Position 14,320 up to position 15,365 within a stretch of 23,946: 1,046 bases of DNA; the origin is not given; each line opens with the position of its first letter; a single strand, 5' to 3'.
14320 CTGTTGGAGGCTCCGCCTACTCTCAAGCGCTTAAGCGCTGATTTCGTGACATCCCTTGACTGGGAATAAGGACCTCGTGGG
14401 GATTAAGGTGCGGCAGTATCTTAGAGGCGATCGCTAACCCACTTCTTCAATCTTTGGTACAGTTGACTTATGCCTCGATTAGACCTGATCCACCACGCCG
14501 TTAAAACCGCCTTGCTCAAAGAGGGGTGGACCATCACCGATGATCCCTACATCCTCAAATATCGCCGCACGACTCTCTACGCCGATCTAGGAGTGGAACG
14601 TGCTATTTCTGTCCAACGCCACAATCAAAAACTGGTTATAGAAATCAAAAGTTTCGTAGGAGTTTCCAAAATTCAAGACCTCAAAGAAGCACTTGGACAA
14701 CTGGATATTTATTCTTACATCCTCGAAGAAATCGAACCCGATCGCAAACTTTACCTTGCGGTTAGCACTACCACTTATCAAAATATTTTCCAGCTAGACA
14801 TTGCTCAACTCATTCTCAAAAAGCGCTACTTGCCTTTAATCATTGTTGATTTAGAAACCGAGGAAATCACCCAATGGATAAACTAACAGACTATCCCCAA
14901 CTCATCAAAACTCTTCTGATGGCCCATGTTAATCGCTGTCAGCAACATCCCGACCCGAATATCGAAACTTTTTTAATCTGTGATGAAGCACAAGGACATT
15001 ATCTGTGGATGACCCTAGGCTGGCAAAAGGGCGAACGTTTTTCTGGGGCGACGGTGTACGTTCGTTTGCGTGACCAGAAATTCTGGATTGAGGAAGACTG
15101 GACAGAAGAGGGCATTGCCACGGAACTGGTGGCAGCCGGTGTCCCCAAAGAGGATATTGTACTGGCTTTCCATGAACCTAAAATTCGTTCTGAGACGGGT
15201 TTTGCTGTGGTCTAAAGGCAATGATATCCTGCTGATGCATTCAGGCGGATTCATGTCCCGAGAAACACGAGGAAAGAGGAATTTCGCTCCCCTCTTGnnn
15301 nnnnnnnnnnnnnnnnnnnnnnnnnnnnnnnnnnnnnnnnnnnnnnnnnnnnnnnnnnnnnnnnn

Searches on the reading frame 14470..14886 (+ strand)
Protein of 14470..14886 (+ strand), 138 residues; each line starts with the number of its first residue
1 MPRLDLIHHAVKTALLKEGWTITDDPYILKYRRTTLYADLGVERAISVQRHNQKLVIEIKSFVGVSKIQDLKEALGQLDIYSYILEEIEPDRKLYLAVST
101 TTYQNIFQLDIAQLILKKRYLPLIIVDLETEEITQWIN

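Call 33: search_protein_families(library=pfam, proteins=[window:14470-14886:+], max_evalue=0.01)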
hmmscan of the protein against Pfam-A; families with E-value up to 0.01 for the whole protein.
window:14470-14886:+ (138 aa): 1 family
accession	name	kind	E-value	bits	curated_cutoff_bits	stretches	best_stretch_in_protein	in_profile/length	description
PF08814.16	XisH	-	3.4e-50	170.1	25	1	1-133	1-133/134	XisH protein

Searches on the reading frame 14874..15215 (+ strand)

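Call 33: search_protein_families(library=pfam, proteins=[window:14874-15215:+], max_evalue=0.01)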
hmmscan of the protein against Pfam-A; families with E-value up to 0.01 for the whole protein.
window:14874-15215:+ (113 aa): 1 family
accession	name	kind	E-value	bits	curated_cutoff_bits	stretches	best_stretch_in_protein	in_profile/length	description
PF08869.16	XisI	-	1.2e-37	129.1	25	1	1-112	1-110/110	XisI protein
